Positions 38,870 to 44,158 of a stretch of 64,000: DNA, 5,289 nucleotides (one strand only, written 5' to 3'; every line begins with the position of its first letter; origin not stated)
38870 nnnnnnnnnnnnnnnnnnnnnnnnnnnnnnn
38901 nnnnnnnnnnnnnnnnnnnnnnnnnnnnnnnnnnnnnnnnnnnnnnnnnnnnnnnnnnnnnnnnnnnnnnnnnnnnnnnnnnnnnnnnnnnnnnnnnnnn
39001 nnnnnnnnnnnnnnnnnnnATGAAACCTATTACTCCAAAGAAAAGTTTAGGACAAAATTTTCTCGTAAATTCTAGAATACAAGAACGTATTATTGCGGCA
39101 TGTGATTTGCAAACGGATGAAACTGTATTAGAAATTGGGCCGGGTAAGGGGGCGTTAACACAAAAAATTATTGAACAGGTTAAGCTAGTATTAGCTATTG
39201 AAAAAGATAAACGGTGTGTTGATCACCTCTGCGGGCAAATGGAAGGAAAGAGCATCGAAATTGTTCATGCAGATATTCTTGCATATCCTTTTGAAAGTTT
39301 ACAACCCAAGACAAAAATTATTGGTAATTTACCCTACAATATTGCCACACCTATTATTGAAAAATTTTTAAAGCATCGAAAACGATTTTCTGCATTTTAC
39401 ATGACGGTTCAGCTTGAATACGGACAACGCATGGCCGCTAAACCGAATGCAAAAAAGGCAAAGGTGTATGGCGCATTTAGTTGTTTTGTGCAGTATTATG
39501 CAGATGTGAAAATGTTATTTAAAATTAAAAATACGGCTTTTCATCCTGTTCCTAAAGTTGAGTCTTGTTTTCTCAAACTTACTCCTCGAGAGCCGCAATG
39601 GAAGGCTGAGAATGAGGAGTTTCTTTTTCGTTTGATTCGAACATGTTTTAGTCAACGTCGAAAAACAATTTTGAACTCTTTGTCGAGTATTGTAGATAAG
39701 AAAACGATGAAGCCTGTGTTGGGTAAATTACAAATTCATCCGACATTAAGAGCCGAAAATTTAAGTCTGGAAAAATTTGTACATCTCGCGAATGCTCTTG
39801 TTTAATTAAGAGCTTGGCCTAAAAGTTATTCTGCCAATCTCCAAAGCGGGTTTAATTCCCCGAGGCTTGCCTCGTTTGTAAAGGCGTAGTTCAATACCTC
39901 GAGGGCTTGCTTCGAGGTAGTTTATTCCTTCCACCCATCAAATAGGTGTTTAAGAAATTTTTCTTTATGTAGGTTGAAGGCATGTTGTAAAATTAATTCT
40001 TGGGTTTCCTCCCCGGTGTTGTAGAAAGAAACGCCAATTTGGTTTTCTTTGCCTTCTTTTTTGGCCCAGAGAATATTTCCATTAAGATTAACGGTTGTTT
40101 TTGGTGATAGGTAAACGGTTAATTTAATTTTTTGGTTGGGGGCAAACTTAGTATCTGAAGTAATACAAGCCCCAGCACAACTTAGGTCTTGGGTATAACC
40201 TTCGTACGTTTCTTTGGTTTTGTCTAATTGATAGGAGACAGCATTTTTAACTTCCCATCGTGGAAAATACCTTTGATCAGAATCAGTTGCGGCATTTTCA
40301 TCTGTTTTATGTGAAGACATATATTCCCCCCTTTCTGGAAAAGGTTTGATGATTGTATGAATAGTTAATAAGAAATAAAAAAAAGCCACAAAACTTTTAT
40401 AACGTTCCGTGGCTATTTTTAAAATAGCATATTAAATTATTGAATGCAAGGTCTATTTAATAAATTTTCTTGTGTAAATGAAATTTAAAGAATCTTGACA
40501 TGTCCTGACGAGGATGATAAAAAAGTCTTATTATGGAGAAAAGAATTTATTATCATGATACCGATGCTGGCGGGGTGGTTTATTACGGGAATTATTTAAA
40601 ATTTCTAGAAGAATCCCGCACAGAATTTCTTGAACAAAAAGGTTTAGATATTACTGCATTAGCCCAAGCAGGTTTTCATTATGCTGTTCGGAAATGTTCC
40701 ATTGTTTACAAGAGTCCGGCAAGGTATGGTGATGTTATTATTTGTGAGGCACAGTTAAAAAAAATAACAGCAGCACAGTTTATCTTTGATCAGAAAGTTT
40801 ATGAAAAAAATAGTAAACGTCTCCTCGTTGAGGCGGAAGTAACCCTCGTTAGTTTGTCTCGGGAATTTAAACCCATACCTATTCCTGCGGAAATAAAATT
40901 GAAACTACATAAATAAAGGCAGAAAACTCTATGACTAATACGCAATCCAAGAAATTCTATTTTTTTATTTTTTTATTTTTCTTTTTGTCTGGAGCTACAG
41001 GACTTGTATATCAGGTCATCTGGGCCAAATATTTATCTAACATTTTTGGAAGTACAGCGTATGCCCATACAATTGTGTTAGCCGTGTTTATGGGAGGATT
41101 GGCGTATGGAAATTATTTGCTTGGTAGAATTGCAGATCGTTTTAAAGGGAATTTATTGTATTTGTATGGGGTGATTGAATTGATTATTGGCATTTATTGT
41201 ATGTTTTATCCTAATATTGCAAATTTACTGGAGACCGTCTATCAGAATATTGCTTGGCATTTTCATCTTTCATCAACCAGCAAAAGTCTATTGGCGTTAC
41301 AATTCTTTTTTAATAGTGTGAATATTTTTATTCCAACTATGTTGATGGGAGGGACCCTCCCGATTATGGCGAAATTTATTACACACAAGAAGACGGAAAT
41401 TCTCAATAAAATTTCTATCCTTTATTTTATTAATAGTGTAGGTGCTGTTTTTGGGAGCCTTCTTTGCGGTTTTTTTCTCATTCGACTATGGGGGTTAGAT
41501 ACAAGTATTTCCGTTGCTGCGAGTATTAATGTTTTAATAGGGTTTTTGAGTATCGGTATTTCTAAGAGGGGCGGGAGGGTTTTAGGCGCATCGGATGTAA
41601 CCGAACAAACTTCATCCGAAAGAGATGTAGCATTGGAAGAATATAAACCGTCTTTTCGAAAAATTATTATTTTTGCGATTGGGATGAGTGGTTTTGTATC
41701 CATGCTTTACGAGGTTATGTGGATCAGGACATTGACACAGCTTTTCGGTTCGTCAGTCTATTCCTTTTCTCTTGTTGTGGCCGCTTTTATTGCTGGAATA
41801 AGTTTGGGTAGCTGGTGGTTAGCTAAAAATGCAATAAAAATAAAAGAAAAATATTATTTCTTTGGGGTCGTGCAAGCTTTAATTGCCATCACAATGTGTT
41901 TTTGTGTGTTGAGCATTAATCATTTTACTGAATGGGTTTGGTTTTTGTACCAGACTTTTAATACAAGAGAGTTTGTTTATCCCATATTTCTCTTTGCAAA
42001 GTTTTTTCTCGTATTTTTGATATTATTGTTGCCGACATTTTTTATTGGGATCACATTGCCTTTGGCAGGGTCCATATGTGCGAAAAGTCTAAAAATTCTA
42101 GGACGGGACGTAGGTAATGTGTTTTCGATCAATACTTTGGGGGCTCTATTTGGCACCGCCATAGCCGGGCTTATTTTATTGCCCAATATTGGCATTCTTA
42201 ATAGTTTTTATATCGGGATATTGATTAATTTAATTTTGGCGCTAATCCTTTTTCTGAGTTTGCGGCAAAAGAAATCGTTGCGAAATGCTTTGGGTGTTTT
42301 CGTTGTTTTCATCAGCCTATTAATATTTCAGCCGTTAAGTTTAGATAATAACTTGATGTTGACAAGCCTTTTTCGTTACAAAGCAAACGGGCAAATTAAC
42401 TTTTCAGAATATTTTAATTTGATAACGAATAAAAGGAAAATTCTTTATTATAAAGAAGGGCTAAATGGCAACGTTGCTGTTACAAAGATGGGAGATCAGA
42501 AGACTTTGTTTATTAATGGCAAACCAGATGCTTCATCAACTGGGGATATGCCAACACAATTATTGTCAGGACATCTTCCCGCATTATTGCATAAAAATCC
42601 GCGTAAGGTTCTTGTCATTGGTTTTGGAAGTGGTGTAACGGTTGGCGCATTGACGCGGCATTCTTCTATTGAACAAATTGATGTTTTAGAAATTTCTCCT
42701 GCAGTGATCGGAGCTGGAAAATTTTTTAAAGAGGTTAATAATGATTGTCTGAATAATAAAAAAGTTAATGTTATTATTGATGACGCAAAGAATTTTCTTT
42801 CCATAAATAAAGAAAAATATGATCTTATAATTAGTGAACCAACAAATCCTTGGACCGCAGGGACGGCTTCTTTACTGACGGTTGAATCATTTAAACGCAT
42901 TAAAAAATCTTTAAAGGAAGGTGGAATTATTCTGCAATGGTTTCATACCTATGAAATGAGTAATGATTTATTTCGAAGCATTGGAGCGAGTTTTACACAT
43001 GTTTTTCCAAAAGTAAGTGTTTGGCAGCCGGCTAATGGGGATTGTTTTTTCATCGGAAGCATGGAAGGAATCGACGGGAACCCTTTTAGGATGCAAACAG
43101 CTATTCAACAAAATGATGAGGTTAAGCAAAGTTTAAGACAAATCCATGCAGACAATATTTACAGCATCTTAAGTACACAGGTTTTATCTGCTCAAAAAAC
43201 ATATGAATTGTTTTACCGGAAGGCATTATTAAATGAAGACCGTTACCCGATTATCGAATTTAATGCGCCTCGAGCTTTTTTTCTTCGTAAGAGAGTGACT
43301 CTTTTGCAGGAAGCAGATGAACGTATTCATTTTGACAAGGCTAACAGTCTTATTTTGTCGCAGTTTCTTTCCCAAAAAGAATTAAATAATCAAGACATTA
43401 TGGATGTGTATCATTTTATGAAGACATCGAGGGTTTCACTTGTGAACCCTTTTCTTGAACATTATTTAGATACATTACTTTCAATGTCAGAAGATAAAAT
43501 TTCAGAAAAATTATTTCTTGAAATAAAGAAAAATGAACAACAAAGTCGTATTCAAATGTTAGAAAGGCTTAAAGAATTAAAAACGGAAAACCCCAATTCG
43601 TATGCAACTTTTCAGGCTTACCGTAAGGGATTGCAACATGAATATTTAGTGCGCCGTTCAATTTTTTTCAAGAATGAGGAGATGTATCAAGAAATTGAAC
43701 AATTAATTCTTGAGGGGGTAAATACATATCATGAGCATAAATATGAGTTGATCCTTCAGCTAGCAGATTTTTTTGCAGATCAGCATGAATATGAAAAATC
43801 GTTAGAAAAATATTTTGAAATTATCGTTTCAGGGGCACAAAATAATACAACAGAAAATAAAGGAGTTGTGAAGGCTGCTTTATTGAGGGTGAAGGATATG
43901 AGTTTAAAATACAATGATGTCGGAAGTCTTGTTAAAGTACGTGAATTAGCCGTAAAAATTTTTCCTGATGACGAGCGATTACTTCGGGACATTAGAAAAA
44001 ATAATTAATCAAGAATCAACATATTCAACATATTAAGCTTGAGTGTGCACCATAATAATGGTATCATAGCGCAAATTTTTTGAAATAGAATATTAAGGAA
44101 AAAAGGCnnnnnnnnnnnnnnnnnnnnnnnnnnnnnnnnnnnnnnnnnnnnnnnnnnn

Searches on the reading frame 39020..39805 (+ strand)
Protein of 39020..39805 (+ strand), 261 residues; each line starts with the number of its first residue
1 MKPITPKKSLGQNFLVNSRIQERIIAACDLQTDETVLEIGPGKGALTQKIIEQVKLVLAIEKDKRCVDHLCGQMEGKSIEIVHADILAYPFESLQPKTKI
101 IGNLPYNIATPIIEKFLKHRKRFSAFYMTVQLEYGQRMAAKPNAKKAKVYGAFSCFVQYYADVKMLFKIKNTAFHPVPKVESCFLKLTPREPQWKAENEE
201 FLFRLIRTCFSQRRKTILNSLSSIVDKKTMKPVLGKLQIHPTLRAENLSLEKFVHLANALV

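Call 79: search_protein_families(library=pfam, proteins=[window:39020-39805:+], max_evalue=0.01)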
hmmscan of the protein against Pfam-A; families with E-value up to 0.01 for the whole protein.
window:39020-39805:+ (261 aa): 2 families
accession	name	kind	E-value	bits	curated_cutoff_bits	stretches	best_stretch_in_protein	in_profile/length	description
PF00398.26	RrnaAD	-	9.2e-57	192.6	24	1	7-259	5-260/263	Ribosomal RNA adenine dimethylase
PF13649.12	Methyltransf_25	-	0.0004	21.5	27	1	36-118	1-87/97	Methyltransferase domain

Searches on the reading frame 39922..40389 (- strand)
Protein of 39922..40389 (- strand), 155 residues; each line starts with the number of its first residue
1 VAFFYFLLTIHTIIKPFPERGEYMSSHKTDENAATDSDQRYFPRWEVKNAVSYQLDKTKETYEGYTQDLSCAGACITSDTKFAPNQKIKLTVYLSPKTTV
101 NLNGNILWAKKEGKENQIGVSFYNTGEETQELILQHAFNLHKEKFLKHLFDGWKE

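Call 79: search_protein_families(library=pfam, proteins=[window:39922-40389:-], max_evalue=0.01)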
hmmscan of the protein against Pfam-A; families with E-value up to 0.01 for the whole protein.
window:39922-40389:- (155 aa): 1 family
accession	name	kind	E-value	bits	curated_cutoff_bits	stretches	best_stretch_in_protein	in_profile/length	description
PF07238.19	PilZ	-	2.4e-15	57.2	22.5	1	39-138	2-101/102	PilZ domain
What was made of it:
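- Tried and rejected: The lone minus-strand ORF at 39922-40389 is a PilZ protein (call 79).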

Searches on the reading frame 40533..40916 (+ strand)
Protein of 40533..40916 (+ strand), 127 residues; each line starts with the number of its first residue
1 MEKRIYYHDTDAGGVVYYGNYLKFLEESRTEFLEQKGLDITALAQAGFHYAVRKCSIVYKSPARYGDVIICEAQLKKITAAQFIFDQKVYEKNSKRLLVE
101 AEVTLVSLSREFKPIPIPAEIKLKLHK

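Call 79: search_protein_families(library=pfam, proteins=[window:40533-40916:+], max_evalue=0.01)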
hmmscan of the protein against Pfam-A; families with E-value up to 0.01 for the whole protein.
window:40533-40916:+ (127 aa): 3 families
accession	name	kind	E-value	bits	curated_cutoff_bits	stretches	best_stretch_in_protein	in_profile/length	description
PF13279.12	4HBT_2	-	8.7e-18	65.4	25.5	1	8-124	4-121/122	Thioesterase-like superfamily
PF03061.28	4HBT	-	8.1e-12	45.7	20.6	1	13-94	1-75/79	Thioesterase superfamily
PF01643.23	Acyl-ACP_TE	-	0.0078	16.4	23.7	1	5-112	10-117/131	Acyl-ACP thioesterase N-terminal domain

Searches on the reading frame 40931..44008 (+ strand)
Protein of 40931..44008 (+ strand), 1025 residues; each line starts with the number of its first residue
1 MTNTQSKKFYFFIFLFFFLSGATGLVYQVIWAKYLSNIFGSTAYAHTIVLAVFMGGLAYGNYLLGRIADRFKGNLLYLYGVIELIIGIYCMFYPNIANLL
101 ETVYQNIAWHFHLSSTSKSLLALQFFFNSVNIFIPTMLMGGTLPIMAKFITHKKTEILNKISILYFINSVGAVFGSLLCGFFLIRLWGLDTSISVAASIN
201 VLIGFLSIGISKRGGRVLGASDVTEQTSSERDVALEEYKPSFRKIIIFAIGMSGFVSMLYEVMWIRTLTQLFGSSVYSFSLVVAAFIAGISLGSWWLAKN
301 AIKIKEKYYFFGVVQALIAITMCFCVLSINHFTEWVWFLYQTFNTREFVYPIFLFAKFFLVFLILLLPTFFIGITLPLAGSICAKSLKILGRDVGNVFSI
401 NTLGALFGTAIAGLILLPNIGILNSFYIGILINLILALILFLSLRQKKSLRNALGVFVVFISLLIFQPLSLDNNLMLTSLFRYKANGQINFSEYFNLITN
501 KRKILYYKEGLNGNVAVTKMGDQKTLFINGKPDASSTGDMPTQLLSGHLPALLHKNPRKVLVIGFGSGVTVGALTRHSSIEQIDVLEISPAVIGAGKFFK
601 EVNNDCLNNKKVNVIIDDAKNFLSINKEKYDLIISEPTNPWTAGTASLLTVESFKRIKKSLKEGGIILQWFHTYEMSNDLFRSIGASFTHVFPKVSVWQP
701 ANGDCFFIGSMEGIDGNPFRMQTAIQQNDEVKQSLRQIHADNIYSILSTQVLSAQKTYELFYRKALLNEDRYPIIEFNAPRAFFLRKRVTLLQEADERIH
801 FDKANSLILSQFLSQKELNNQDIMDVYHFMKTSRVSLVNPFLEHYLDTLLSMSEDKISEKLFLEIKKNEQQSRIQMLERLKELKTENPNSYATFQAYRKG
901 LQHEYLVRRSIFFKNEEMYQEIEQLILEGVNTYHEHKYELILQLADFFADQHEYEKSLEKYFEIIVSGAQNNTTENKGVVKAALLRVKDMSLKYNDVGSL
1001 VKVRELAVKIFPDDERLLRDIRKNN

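Call 79: search_protein_families(library=pfam, proteins=[window:40931-44008:+], max_evalue=0.01)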
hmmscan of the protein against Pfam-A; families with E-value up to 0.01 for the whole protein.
window:40931-44008:+ (1025 aa): 3 families
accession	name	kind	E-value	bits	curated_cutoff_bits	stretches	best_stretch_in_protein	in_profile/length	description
PF01564.23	Spermine_synth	-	3e-24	86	22.9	1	547-696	9-157/186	Spermine/spermidine synthase domain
PF07690.21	MFS_1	-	1.4e-08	34.5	33.4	2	14-339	3-300/347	Major Facilitator Superfamily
PF05175.20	MTS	-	0.0015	18.6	23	1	539-667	17-136/170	Methyltransferase small domain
